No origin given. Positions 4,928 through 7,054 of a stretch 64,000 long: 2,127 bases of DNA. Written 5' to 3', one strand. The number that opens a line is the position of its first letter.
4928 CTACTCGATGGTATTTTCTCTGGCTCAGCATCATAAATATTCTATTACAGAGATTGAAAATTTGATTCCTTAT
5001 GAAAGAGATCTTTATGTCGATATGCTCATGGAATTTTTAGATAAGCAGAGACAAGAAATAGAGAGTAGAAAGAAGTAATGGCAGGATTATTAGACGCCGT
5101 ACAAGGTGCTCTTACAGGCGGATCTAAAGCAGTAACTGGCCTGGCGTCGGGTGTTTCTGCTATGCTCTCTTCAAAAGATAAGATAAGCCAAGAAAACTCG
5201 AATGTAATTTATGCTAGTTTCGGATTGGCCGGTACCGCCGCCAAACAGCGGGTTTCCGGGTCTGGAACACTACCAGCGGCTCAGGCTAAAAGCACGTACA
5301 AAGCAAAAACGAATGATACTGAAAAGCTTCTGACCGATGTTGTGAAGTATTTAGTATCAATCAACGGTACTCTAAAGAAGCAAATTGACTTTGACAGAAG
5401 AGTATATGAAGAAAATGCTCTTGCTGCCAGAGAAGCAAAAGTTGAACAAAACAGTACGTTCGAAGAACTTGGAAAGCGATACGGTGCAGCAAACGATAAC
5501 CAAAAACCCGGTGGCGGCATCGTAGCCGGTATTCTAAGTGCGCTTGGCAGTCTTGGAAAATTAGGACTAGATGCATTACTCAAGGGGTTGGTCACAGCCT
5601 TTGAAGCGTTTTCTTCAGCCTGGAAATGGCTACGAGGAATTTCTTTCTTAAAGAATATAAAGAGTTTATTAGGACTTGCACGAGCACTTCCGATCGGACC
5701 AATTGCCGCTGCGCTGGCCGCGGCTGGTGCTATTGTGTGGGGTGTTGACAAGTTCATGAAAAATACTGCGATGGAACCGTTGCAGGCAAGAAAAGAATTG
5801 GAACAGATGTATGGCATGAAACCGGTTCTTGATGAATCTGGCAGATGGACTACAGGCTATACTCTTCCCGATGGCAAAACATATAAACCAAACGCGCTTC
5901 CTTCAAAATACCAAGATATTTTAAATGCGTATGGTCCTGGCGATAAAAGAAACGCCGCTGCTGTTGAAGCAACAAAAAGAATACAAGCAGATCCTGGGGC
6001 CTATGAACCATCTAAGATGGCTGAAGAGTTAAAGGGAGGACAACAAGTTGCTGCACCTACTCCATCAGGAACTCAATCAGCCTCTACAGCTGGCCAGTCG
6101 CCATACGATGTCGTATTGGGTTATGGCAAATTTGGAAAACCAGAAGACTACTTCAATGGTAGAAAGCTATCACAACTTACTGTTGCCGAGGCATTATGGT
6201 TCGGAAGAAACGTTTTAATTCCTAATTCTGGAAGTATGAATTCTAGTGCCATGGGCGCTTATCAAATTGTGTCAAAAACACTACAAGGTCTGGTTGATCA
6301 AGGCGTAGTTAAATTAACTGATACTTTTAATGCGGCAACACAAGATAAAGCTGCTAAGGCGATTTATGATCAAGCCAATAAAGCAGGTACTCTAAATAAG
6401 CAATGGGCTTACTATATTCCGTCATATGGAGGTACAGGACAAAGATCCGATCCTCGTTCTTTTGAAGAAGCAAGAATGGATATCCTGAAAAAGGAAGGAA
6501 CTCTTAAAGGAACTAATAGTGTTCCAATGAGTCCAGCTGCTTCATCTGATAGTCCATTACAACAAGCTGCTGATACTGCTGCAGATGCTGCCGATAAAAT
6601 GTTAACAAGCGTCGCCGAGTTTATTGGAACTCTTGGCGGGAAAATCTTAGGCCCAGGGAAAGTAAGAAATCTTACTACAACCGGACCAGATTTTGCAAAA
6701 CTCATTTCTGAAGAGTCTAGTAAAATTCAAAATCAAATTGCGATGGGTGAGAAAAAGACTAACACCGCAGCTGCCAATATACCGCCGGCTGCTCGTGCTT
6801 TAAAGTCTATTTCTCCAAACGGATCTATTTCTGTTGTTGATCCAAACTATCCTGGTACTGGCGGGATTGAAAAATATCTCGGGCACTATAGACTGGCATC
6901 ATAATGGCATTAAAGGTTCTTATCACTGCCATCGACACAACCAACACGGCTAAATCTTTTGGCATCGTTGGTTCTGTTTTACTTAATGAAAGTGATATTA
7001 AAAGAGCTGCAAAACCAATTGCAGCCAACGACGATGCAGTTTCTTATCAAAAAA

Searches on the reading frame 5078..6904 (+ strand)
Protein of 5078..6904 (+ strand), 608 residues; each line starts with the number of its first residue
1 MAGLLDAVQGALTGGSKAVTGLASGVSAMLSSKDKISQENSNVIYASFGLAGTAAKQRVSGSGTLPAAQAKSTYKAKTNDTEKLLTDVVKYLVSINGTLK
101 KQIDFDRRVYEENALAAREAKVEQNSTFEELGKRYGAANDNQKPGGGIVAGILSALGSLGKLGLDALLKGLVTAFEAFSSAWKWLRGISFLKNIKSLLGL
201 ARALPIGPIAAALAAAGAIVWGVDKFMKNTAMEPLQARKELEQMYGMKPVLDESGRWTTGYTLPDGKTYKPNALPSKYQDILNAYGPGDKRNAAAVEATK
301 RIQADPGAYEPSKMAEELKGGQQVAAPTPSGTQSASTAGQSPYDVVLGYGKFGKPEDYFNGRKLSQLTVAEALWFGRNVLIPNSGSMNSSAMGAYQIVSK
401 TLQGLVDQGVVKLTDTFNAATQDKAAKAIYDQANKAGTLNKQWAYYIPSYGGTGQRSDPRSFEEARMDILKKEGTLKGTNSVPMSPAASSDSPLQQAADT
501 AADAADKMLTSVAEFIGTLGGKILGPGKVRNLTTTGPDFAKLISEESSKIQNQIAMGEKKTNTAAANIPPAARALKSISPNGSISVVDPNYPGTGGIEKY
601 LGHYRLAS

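Call 9: search_protein_families(library=phrogs, proteins=[window:5078-6904:+])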
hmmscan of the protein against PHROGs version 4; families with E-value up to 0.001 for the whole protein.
window:5078-6904:+ (608 aa): 1 family
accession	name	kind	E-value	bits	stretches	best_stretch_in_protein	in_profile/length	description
phrog_90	-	lysis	2.3e-07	29.9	1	338-439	673-760/1168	endolysin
